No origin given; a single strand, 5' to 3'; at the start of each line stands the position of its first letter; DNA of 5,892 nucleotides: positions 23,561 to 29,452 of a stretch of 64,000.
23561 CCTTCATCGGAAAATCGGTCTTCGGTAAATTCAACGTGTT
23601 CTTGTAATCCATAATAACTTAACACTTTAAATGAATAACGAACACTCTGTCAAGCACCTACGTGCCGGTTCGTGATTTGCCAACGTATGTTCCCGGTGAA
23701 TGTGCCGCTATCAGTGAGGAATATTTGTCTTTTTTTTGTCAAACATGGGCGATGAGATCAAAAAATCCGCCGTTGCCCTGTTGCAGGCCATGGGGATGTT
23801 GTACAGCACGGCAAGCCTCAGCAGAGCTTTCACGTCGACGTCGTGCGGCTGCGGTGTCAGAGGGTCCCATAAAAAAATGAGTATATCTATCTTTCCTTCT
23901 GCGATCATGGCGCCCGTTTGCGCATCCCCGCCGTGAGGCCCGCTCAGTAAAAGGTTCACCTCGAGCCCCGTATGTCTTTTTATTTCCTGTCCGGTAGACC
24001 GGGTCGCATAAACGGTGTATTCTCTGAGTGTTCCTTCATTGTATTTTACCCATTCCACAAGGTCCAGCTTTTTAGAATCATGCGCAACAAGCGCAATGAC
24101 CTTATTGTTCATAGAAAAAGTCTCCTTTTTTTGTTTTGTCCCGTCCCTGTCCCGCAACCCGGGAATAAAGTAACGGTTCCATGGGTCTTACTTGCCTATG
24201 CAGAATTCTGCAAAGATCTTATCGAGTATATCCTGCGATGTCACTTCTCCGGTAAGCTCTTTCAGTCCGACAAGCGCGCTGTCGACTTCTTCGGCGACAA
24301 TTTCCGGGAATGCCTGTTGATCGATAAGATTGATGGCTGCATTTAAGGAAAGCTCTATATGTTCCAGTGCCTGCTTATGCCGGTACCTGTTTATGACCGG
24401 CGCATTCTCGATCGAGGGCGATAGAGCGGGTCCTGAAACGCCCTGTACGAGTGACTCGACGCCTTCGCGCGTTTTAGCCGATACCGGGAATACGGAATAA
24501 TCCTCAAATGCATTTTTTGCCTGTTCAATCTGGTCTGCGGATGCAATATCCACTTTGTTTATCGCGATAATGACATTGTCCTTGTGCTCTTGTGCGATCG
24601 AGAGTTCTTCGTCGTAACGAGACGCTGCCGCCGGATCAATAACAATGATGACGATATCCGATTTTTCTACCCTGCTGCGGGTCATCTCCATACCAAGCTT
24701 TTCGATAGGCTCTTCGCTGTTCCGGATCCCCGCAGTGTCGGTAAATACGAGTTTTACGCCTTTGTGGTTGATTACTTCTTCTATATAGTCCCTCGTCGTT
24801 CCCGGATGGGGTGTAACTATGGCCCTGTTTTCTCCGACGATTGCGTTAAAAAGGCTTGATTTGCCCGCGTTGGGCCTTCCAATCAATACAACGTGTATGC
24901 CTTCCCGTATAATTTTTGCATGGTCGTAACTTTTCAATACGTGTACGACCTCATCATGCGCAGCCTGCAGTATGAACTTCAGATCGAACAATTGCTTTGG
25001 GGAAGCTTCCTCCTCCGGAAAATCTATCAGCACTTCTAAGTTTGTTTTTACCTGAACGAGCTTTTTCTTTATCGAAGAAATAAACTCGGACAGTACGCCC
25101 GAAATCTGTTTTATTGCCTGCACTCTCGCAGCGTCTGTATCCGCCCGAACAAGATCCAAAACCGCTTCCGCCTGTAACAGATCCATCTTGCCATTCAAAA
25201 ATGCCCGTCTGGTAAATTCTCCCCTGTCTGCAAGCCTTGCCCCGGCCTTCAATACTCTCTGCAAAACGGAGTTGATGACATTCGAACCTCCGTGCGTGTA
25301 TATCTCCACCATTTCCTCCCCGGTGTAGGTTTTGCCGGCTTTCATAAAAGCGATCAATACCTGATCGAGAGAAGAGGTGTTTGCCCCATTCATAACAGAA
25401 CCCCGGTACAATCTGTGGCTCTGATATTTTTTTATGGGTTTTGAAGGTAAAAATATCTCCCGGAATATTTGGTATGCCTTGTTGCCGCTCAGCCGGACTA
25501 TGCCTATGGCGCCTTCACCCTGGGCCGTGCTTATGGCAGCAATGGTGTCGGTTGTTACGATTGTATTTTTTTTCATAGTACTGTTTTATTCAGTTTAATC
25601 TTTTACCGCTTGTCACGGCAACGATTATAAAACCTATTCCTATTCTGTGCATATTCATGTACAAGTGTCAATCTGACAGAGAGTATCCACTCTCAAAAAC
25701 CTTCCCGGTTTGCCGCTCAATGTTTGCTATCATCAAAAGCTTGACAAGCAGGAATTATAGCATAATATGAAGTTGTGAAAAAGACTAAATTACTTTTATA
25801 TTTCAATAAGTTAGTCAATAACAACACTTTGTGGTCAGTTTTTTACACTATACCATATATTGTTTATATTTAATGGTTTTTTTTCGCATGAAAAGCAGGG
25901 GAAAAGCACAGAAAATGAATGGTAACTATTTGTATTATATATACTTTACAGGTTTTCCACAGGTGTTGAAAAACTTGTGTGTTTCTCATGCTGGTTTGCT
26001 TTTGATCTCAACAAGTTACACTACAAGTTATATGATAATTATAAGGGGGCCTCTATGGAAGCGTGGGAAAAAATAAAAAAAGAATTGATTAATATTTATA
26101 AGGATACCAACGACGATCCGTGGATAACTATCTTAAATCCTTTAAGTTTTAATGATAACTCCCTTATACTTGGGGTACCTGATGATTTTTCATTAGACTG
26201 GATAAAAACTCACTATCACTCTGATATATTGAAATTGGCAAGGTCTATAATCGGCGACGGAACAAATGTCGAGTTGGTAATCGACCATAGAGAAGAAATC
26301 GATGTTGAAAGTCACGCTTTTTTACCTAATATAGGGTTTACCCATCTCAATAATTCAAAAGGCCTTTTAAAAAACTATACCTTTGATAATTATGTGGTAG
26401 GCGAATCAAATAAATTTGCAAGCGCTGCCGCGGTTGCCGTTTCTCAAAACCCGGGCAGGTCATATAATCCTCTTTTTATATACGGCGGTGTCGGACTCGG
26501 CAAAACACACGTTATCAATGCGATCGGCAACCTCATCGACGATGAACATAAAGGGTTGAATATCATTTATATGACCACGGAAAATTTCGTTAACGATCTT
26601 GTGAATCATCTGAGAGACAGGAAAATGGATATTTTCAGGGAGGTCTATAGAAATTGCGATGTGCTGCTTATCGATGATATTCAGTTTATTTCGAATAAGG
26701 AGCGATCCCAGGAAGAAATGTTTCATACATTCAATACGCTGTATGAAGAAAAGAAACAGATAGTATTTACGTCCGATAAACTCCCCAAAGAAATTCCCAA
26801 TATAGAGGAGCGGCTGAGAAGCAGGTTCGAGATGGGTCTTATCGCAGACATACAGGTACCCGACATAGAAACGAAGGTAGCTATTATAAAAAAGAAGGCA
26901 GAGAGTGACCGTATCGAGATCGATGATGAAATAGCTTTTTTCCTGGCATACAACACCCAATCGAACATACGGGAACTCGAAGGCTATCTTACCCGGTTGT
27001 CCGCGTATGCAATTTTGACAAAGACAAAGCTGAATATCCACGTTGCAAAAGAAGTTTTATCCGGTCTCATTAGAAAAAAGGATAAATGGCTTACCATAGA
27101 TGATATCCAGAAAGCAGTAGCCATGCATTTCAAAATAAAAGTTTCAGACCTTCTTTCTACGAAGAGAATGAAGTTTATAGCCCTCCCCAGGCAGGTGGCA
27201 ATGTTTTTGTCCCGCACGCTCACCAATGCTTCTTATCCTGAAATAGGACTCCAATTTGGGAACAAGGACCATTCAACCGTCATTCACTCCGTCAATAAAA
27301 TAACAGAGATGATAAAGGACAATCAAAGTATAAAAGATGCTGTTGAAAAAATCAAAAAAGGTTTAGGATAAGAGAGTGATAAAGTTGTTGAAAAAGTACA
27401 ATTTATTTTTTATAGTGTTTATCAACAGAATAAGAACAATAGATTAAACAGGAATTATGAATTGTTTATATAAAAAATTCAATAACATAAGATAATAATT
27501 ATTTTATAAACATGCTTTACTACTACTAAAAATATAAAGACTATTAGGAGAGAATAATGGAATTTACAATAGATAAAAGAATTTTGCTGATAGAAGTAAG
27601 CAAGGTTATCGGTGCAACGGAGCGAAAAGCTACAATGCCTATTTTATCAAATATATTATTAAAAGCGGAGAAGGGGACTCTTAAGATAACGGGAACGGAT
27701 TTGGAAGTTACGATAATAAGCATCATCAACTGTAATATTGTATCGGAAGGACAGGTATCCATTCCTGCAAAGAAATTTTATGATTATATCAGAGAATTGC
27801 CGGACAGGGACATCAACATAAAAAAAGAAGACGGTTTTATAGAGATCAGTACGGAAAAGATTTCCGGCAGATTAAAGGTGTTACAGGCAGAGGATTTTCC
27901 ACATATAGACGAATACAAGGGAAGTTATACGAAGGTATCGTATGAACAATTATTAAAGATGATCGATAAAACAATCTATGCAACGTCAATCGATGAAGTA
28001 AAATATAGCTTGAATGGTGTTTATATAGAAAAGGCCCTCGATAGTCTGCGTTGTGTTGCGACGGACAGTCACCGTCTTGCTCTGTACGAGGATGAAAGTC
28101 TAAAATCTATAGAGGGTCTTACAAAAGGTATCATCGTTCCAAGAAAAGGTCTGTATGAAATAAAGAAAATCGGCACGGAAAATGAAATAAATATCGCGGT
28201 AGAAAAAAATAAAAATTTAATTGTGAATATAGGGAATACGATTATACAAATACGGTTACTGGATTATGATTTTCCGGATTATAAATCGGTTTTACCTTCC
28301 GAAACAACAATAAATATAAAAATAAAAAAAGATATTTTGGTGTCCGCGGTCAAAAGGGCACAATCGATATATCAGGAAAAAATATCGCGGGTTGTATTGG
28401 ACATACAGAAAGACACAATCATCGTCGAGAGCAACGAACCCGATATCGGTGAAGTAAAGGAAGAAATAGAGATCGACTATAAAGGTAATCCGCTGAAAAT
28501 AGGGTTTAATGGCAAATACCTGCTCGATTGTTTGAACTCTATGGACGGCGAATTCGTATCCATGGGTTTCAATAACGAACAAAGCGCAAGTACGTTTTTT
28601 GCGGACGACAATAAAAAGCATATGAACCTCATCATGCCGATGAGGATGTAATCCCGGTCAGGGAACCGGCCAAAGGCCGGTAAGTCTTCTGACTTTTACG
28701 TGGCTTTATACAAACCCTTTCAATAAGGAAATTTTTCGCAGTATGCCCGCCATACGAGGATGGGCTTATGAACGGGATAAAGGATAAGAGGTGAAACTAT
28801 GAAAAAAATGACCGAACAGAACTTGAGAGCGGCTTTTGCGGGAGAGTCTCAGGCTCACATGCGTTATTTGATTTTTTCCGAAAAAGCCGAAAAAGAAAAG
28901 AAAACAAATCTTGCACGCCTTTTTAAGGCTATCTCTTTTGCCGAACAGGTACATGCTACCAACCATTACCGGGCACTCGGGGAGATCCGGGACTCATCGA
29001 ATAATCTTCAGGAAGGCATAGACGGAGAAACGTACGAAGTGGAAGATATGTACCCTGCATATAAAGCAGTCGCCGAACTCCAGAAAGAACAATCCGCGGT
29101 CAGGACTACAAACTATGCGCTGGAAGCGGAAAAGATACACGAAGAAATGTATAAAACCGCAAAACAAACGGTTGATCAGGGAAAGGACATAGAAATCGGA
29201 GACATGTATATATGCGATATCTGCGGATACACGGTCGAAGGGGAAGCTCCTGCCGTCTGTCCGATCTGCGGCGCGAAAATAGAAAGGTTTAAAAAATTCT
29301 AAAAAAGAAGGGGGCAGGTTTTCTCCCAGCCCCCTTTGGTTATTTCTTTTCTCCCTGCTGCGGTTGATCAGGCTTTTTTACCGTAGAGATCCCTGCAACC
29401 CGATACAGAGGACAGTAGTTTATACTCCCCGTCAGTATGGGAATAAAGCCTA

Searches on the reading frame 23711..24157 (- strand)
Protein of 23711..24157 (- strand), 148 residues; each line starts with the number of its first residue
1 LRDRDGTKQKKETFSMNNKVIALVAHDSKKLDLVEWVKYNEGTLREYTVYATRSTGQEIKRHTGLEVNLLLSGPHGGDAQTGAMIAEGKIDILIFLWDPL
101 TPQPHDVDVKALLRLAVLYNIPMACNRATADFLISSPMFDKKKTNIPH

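Call 51: search_protein_families(library=pfam, proteins=[window:23711-24157:-])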
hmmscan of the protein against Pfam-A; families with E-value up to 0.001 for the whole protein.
window:23711-24157:- (148 aa): 1 family
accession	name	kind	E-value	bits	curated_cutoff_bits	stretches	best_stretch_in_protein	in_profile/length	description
PF02142.27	MGS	-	2.4e-15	56.9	24.1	1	33-124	2-93/94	MGS-like domain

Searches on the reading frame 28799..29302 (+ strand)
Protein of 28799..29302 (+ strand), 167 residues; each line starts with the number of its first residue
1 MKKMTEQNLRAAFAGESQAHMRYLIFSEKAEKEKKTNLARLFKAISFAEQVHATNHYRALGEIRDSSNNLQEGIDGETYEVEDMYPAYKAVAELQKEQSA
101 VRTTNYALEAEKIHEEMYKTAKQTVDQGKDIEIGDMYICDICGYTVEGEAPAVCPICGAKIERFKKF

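Call 52: search_protein_families(library=pfam, proteins=[window:28799-29302:+])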
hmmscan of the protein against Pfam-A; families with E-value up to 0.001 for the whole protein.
window:28799-29302:+ (167 aa): 2 families
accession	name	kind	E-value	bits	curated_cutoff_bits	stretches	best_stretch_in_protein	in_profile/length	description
PF02915.23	Rubrerythrin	-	2.3e-23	83.5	22.8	1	8-121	2-136/137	Rubrerythrin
PF21349.2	RUBY_RBDX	-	7.2e-11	41.8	26.5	1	137-165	1-30/30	Rubrerythrin, rubredoxin-like domain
